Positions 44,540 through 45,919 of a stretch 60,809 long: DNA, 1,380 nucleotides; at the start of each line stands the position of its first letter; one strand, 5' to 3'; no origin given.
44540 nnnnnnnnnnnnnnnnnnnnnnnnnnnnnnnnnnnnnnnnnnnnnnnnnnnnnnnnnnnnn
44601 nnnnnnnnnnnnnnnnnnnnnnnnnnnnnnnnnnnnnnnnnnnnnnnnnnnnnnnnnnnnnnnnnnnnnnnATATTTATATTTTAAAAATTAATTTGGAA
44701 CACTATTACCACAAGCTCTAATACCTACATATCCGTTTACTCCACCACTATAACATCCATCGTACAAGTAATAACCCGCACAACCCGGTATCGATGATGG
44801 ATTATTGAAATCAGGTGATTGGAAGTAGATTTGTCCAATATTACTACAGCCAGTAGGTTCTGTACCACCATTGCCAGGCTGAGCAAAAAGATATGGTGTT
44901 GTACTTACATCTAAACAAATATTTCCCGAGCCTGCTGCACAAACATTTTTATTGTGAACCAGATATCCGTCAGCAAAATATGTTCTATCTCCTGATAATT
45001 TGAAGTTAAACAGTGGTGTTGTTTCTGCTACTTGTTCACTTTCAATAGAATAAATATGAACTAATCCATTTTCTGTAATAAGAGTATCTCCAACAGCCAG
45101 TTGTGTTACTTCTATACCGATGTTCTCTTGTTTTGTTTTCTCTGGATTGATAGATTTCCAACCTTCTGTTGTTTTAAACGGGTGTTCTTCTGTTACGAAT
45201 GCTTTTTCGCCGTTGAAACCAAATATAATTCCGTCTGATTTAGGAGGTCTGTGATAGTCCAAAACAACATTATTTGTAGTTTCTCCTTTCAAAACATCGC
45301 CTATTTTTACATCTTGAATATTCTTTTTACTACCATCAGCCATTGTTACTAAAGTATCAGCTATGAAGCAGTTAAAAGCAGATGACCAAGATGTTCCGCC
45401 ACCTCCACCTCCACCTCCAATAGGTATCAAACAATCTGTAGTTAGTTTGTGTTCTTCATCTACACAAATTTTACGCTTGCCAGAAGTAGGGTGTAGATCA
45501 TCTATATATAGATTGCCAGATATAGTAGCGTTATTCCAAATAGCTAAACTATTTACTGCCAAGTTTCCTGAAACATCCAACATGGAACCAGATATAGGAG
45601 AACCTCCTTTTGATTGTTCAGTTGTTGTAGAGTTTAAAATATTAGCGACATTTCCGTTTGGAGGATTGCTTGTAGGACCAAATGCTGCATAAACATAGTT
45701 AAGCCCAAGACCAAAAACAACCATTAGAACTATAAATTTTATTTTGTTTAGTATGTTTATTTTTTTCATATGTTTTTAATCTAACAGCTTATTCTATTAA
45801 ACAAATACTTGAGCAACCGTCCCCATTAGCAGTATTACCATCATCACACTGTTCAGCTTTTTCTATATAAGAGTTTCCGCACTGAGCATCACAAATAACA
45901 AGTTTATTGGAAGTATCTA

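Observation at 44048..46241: Three tandem secreted paralogs: one conserved N-terminal module, three unrelated C-terminal heads (candidate polymorphic surface/effector system next to the pilus operon)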

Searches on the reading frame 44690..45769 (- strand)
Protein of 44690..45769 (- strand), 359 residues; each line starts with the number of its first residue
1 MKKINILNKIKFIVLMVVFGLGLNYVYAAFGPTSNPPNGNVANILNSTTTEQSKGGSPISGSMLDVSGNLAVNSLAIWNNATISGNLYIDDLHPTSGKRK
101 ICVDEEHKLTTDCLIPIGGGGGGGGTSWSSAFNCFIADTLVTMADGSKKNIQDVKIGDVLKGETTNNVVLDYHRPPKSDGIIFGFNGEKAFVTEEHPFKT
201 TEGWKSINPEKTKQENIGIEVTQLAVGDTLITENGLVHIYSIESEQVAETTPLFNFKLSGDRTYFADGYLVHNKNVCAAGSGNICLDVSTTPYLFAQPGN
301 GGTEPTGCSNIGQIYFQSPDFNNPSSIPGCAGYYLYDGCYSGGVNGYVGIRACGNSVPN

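Call 3: search_protein_families(library=pfam, proteins=[window:44690-45769:-], max_evalue=1)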
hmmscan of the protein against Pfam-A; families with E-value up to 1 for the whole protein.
window:44690-45769:- (359 aa): 5 families
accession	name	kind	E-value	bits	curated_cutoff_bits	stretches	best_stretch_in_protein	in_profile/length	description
PF08517.17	AXH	-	1.3e-05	26.1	33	1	192-232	73-113/116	Ataxin-1 and HBP1 module (AXH)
PF05203.21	Hom_end_hint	-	7.4e-05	23.3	32.1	1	134-163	1-30/228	Hom_end-associated Hint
PF14623.11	Vint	-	0.00067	19.9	27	1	134-214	2-78/166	Hint-domain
PF01079.26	Hint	-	0.0036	17.4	29.7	1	131-161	10-40/213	Hint module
PF07591.16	PT-HINT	-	0.043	14.5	27.7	1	219-274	76-130/137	Pretoxin HINT domain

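Call 4: search_protein_families(library=ncbifam, proteins=[window:44690-45769:-], max_evalue=1)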
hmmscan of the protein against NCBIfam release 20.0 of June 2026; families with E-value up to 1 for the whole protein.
window:44690-45769:- (359 aa): 1 family
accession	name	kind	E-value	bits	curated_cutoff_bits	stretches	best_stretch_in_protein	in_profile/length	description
NF038136.1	rSAM_Rv_intein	exception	3.2e-05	23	700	1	133-219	75-169/574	intein-containing Rv2578c family radical SAM protein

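Call 9: find_homologous_proteins(query=window:44690-45769:-, max_evalue=0.001)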
Query window:44690-45769:- (359 aa): 133 proteins with E <= 0.001 among 1826 candidates; the best 120 are listed.
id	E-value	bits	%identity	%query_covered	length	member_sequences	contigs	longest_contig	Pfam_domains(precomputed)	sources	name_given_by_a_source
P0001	1.0e-231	787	99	96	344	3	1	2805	PF08517.18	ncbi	-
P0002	2.0e-123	430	64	82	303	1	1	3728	PF14623.12,PF05203.22,PF08517.18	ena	-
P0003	2.1e-108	381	63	66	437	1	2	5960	PF05203.22,PF08517.18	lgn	-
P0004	9.0e-95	336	48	97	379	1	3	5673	PF13948.12,PF05203.22,PF08517.18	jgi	jgi:cysteine-rich repeat protein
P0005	6.0e-93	330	48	98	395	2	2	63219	PF14623.12,PF05203.22,PF08517.18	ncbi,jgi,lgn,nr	ncbi:hypothetical protein IT401_01880 [Candidatus Nomurabacteria bacterium]|nr:hypothetical protein 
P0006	7.2e-93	330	47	100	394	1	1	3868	PF13948.12,PF14623.12,PF08517.18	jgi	jgi:cysteine-rich repeat protein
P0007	3.1e-89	318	48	91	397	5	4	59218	PF14623.12,PF08517.18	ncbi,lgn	-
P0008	1.7e-84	302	50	79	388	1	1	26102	PF13948.12,PF14623.12,PF05203.22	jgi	jgi:cysteine-rich repeat protein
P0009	1.2e-76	276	43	57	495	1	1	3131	PF07591.16,PF14623.12,PF05203.22,PF01079.26,PF08517.18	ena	-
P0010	1.0e-75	273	63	63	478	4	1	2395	PF14623.12,PF08517.18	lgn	-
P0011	2.6e-75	272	60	64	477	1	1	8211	PF14623.12,PF08517.18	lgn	-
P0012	4.7e-74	268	61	63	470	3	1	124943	PF14623.12,PF05203.22,PF08517.18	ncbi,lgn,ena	-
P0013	6.8e-70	254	48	41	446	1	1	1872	PF14623.12,PF05203.22,PF01079.26,PF08517.18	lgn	-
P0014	4.0e-66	242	48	39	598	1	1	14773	PF14623.12,PF05203.22,PF07811.18,PF01079.26,PF13403.12,PF08517.18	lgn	-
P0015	5.9e-66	241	60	60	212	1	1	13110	-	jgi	jgi:hypothetical protein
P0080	1.1e-47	181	37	80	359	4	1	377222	-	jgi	jgi:hypothetical protein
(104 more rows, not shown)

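Call 20: search_protein_families(library=phrogs, proteins=[window:44690-45769:-], max_evalue=0.1)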
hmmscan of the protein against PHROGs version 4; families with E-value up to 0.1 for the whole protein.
window:44690-45769:- (359 aa): 1 family
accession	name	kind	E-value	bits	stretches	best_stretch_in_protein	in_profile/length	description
phrog_36001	-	unknown function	0.00082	18.7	0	133-199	96-163/715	-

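Call 21: search_protein_families(library=padloc, proteins=[window:44690-45769:-], max_evalue=0.1)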
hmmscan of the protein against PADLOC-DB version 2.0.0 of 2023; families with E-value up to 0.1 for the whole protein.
window:44690-45769:- (359 aa): 0 families

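Call 31: find_encoding_contigs(protein=P0005, flank=8000, max_places=2)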
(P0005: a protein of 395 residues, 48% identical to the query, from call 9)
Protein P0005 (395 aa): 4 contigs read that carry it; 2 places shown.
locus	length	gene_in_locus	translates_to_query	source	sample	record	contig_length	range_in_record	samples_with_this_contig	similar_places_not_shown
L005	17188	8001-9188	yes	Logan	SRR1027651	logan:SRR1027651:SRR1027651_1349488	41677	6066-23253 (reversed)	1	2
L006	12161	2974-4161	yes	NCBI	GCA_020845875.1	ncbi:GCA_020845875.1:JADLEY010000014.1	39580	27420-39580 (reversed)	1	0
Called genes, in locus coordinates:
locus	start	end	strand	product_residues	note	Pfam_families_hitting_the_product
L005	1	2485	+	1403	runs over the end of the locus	PF17963:Big_9 (faint), PF00801:PKD (faint), PF22352:K319L-like_PKD, PF18911:PKD_4 (weak), PF22352:K319L-like_PKD, PF13385:Laminin_G_3, PF06347:SH3_4 (faint), PF08239:SH3_3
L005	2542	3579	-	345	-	PF05697:Trigger_N, PF05698:Trigger_C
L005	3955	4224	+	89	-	-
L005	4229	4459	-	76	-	-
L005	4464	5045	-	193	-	-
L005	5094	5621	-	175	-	PF00719:Pyrophosphatase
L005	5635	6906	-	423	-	PF08529:NusA_N, PF13184:KH_NusA_1st, PF26594:KH_NusA_2nd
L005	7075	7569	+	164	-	PF13948:DUF4215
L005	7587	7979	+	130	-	-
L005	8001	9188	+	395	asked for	PF05203:Hom_end_hint (weak), PF08517:AXH (faint), PF14623:Vint (faint)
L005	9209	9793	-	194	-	PF08207:EFP_N, PF09285:Elong-fact-P_C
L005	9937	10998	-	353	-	PF00154:RecA_N, PF08423:Rad51, PF06745:ATPase (faint), PF01637:ATPase_2 (weak), PF27531:MT3502_N (weak), PF02283:CobU (weak), PF21096:RecA_C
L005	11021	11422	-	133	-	PF09136:Glucodextran_B (weak)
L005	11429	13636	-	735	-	PF17854:FtsK_alpha, PF01580:FtsK_SpoIIIE, PF09397:FtsK_gamma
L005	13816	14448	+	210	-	PF08220:HTH_DeoR (weak)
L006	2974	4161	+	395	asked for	PF05203:Hom_end_hint (weak), PF08517:AXH (faint), PF14623:Vint (faint)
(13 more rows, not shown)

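Call 32: find_encoding_contigs(protein=P0008, flank=8000, max_places=2)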
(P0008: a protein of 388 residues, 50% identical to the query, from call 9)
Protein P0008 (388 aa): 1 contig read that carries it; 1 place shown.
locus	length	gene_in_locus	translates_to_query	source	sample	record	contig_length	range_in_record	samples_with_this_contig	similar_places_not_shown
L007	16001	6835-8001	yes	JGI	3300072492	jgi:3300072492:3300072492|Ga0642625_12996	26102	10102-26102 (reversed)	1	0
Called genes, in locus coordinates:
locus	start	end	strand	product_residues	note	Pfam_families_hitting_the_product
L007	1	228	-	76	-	?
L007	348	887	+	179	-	-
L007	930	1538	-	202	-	PF00293:NUDIX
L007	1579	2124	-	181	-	PF00719:Pyrophosphatase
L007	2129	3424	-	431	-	PF08529:NusA_N, PF00575:S1 (weak), PF13184:KH_NusA_1st, PF26594:KH_NusA_2nd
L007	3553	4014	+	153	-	PF01230:HIT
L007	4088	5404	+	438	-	PF01336:tRNA_anti-codon, PF00152:tRNA-synt_2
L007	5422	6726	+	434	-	PF01336:tRNA_anti-codon, PF00152:tRNA-synt_2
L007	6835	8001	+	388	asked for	PF05203:Hom_end_hint (faint), PF13948:DUF4215 (weak), PF14623:Vint (weak)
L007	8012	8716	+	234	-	-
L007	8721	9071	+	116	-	-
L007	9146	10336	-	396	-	PF00041:fn3 (faint)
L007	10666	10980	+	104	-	-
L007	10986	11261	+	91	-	-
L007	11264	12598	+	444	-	-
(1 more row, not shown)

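Call 33: find_encoding_contigs(protein=P0080, flank=8000, max_places=2)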
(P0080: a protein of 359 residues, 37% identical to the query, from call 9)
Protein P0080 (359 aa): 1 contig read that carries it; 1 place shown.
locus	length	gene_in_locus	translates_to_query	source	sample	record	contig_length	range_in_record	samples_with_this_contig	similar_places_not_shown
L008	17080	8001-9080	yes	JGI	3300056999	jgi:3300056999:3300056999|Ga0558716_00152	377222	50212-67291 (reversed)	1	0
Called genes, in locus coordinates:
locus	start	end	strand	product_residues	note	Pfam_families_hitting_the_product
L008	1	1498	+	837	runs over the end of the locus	-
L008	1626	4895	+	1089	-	-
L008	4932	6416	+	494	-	-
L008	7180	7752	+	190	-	-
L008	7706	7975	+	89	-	-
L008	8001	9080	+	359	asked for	-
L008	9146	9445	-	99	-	-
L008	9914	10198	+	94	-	-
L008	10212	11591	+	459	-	-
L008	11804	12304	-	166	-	PF07963:N_methyl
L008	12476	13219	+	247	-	PF00849:PseudoU_synth_2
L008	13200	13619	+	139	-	PF01245:Ribosomal_L19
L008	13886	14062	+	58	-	-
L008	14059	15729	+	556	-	PF05970:PIF1, PF07728:AAA_5 (weak), PF13245:AAA_19, PF13401:AAA_22 (weak), PF13604:AAA_30, PF21530:Pif1_2B_dom (weak), PF14493:HTH_40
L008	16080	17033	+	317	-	PF01636:APH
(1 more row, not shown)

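Call 58: find_related_loci(query=A7, collection=genome_contigs, flank=6000)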
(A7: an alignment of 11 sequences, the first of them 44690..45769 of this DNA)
Query A7 (359 aa) in genome_contigs; peptide patterns used: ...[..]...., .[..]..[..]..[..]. (x = any residue, [..] = any of these).
173 stretches matched a pattern; 142 encode a relative of the query (tblastn E <= 1e-3); the best 80 are kept; 80 distinct loci.
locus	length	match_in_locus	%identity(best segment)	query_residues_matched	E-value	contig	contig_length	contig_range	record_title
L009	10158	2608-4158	48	6-358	2e-98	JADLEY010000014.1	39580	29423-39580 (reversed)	MAG: Candidatus Nomurabacteria bacterium isolate SJ346 c_000001538877, whole genome shotgun sequence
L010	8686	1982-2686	64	114-359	1e-90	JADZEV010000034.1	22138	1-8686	MAG: Candidatus Nomurabacteria bacterium isolate SJ839 c_000001321363, whole genome shotgun sequence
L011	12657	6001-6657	61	134-359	2e-77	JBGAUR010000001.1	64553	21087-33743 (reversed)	MAG: Candidatus Paceibacteria bacterium isolate MAG_AAO_AS.83 AAOAS-83_NODE_1_length_64553_cov_3.811930, whole genome sh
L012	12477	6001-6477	67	133-287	3e-66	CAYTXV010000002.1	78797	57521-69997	MAG TPA_asm: uncultured Candidatus Saccharibacteria bacterium isolate SRP296810_co1_172 genome assembly, contig: NODE_26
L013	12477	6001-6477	67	133-287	6e-66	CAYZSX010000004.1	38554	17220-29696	MAG TPA_asm: uncultured Candidatus Saccharibacteria bacterium isolate SRP133034_co1_51 genome assembly, contig: NODE_927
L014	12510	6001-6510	65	133-301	1e-65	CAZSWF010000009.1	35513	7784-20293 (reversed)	MAG TPA_asm: uncultured Candidatus Saccharibacteria bacterium isolate SRP286056_co3_87 genome assembly, contig: NODE_857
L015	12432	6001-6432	70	134-278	9e-63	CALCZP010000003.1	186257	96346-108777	MAG TPA_asm: uncultured bacterium isolate SRR6231138_bin.7_CONCOCT_v1.1_MAG genome assembly, contig: ERZ650240.3, whole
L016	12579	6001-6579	57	124-313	9e-62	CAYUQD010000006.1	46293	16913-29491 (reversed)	MAG TPA_asm: uncultured Candidatus Saccharibacteria bacterium isolate SRP285395_co2_363 genome assembly, contig: NODE_11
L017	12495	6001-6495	63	133-292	3e-61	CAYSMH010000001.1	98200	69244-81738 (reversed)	MAG TPA_asm: uncultured Candidatus Saccharibacteria bacterium isolate SRP286056_co3_445 genome assembly, contig: NODE_61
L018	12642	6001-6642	50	128-340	2e-60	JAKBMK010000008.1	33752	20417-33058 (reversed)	MAG: bacterium isolate FK3.bin58 NODE_2448_length_33752_cov_2.101591, whole genome shotgun sequence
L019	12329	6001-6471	64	134-286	2e-60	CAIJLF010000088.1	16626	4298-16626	uncultured bacterium isolate Kiruna_bin-11652 genome assembly, contig: bin-11652:088/157, whole genome shotgun sequence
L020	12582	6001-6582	53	133-329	8e-60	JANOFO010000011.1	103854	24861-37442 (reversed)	MAG: Candidatus Paceibacterota bacterium isolate SOY_64_metabat_47 SOY_64_k141_2502841, whole genome shotgun sequence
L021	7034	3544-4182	50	114-333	3e-59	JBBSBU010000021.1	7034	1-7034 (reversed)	MAG: Candidatus Paceibacteria bacterium isolate La6_metabat2.185 La6_metabat2.185_K_1414399_L_7034_cov_9.9904, whole gen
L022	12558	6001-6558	53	133-315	3e-56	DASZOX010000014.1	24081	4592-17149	MAG TPA_asm: Candidatus Paceibacterota bacterium isolate SMAG_U5956 k141_674453, whole genome shotgun sequence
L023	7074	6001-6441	64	133-280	6e-56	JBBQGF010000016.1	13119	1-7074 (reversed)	MAG: Candidatus Paceibacteria bacterium isolate Co_metawrap_974 Cmw_974_k141_2423045_length_13119_cov_18.9889, whole gen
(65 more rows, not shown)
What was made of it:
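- Tried and rejected: I used the Hint-containing alignment A7 instead (call 58).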

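Call 66: find_encoding_contigs(protein=P0002, flank=5000, max_places=2)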
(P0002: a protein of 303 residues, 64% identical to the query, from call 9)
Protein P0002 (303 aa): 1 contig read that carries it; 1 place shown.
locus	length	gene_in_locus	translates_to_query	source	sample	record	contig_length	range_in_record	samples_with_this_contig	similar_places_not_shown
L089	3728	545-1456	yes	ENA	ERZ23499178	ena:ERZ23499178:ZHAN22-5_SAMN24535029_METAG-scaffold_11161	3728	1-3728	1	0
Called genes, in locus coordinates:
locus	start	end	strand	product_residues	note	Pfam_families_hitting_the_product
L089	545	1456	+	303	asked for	PF05203:Hom_end_hint (weak), PF08517:AXH (faint), PF14623:Vint (faint)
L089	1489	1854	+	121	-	-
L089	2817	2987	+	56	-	-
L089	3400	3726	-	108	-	?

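Call 67: search_solved_structures(query=A7, max_evalue=0.1, show_alignments=1)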
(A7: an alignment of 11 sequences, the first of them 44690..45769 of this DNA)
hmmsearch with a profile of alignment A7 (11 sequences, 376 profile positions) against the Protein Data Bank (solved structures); distinct sequences matched with E-value up to 0.1: 17.
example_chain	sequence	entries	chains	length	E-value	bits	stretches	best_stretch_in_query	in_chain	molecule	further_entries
6tmm_AAA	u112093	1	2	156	1.6e-07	34.4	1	154-293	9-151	NAD(P)(+)--arginine ADP-ribosyltransferase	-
6tmm_BBB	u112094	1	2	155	1.7e-07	34.3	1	154-293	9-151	NAD(P)(+)--arginine ADP-ribosyltransferase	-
6y75_A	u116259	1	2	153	1.7e-07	34.3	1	155-293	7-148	NAD(P)(+)--arginine ADP-ribosyltransferase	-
6y75_B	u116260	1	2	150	2.2e-07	33.9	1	155-293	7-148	NAD(P)(+)--arginine ADP-ribosyltransferase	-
2lwy_A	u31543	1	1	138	0.00023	24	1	239-293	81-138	BACTERIAL INTEIN-LIKE DOMAIN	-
6qaz_A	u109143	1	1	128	0.00066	22.5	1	159-244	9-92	cyanophage-like gp41-1 intein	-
8w20_A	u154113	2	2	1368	0.0012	21.6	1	151-297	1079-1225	Intein C-terminal splicing domain-containing protein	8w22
3qve_A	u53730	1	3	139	0.0039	19.9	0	148-180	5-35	HMG box-containing protein 1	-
1v06_A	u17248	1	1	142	0.0074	19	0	145-175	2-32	HMG BOX-CONTAINING PROTEIN 1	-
6riz_A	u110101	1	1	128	0.01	18.5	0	159-225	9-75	gp41-1 intein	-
4j2j_A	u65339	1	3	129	0.014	18.1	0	154-251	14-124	Ataxin-1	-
9cop_A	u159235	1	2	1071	0.017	17.8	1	141-182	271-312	V-type proton ATPase catalytic subunit A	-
1gpp_A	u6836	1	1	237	0.038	16.7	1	152-182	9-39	ENDONUCLEASE PI-SCEI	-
1oa8_A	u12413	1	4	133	0.043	16.5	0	154-251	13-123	ATAXIN-1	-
4j2l_A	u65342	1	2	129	0.047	16.4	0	155-251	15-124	Ataxin-1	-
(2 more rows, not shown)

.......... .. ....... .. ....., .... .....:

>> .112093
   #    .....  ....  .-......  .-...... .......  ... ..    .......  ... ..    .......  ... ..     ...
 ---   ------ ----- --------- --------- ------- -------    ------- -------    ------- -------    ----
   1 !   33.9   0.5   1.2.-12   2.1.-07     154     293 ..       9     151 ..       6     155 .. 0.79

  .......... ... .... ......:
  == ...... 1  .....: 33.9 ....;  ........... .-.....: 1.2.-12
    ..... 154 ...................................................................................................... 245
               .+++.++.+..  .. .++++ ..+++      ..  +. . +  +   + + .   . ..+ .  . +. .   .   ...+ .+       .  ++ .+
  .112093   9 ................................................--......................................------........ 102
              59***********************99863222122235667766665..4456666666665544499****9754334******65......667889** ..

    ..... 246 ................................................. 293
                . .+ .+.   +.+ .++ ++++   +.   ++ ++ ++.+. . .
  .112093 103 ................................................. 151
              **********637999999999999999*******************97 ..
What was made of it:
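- On Hint superfamily / BIL-type domain: PDB profile search: BIL2 6TMM/6Y75 at E = 1.6e-7 across 140 positions, 2LWY at 2e-4, gp41-1 intein at 7e-4 (call 67).
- Closest known: Bacterial intein-like. Same: Profile match at E = 1.6e-7 over the full length (call 67).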

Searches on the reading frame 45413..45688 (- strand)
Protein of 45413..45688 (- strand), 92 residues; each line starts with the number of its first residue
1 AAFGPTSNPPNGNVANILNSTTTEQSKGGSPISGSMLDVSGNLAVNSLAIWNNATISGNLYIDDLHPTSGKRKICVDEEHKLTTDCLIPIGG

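Call 46: predict_structure(alignment_id=A5)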
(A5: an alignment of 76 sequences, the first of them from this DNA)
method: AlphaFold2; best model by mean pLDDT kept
length: 92 residues; sequences in the alignment: 76
mean_pLDDT: 78.9   pTM: 0.42
mean pLDDT of the five models: 78.9, 75.7, 75.3, 73.7, 73.4
residues with pLDDT >= 90: 0; 70-90: 75; 50-70: 15; < 50: 2
segments of 3 or more residues with pLDDT < 50: none
pLDDT, mean of each block of 10 residues (from residue 1): 69 65 83 84 83 83 80 86 82 56
secondary structure, 60 per line:
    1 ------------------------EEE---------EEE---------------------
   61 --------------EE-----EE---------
elements in order: E25-27 E37-39
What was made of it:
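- The AF2 model of the module has pLDDT 79 but pTM 0.42 and few intrachain strands, i.e. it is extended (call 46). The monomer model is extended (call 46).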

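Call 49: fold_search(model_id=the predicted structure, library=pdb)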
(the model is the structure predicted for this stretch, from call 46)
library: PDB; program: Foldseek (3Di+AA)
matches with E <= 10: 1; with E <= 0.001: 0
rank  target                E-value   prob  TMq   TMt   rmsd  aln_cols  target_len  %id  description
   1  2ijo_A                9.6e+00  0.02  0.14  0.26  11.0        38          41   16  Crystal Structure of the West Nile virus NS2B-NS3 protease complexed with bovine pancreatic trypsin inhibitor (released 2007-05-15)

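Call 53: fold_search(model_id=the predicted structure, library=viral)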
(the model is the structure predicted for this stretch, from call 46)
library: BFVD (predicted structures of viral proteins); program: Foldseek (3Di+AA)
matches with E <= 10: 87; with E <= 0.001: 0
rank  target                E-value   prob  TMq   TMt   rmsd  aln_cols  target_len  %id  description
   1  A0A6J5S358            6.0e-01  0.23  0.37  0.05   7.8        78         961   19  Major tropism determinant N-terminal domain-containing protein [uncultured Caudovirales phage]
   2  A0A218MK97            9.7e-01  0.35  0.34  0.08   5.3        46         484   28  Uncharacterized protein [uncultured virus]
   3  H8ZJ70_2              1.2e+00  0.10  0.27  0.04  12.6       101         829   18  (no name in the UniProt tables at hand)
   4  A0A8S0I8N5            1.4e+00  0.15  0.26  0.33   7.6        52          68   29  (no name in the UniProt tables at hand)
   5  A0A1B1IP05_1          1.7e+00  0.33  0.40  0.06   5.2        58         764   26  (no name in the UniProt tables at hand)
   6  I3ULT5                1.8e+00  0.14  0.26  0.08  11.1        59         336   22  (no name in the UniProt tables at hand)
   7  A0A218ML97            1.9e+00  0.28  0.38  0.15   4.8        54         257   22  Uncharacterized protein [uncultured virus]
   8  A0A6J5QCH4            1.9e+00  0.08  0.28  0.13   6.7        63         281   19  Uncharacterized protein [uncultured Caudovirales phage]
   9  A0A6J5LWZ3            2.1e+00  0.05  0.22  0.07   9.6        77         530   17  Uncharacterized protein (Fragment) [uncultured Caudovirales phage]
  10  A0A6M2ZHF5            2.4e+00  0.11  0.29  0.05   8.8        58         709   19  Tail fiber protein [Synechococcus phage S-SCSM1]
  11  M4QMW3                2.6e+00  0.15  0.34  0.06   3.9        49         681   24  (no name in the UniProt tables at hand)
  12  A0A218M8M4            2.6e+00  0.09  0.26  0.28   6.4        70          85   14  Uncharacterized protein [Flavobacterium phage VK52]
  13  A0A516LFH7            3.2e+00  0.04  0.15  0.03   9.7        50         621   20  (no name in the UniProt tables at hand)
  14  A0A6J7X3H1            3.4e+00  0.14  0.37  0.13   4.4        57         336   16  Uncharacterized protein [uncultured Caudovirales phage]
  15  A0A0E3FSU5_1          3.4e+00  0.12  0.44  0.06   7.2        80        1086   19  Baseplate wedge initiator [Synechococcus phage ACG-2014f]
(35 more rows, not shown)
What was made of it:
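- On Phage tail-fibre-like proteins: The best BFVD Foldseek match has E = 0.6 (call 53).
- Weak, non-significant BFVD matches are dominated by phage fibre proteins, E >= 0.6 (call 53).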

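Call 95: search_protein_families(library=phrogs, alignment_id=A5, max_evalue=0.01)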
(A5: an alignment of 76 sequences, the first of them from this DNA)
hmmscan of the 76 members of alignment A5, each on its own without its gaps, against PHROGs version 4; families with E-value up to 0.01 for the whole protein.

A. member 1, seq(92 aa): 0 families

B. families by the number of members that match (of 76 scanned): 0 families
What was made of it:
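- On Phage tail-fibre-like proteins: PHROGs gave 0 hits for 76 modules (call 95).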

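Call 96: search_protein_families(library=ncbifam, alignment_id=A5, max_evalue=0.01)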
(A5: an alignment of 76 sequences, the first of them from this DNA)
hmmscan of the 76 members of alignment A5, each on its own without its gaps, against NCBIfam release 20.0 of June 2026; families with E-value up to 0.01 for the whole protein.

A. member 1, seq(92 aa): 0 families

B. families by the number of members that match (of 76 scanned): 0 families

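Call 97: search_protein_families(library=pfam, alignment_id=A5, max_evalue=0.01)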
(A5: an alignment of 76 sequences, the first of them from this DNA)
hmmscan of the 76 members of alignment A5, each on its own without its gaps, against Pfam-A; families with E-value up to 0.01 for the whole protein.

A. member 1, seq(92 aa): 0 families

B. families by the number of members that match (of 76 scanned): 1 family
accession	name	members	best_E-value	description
PF13953.12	PapC_C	1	0.0076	PapC C-terminal domain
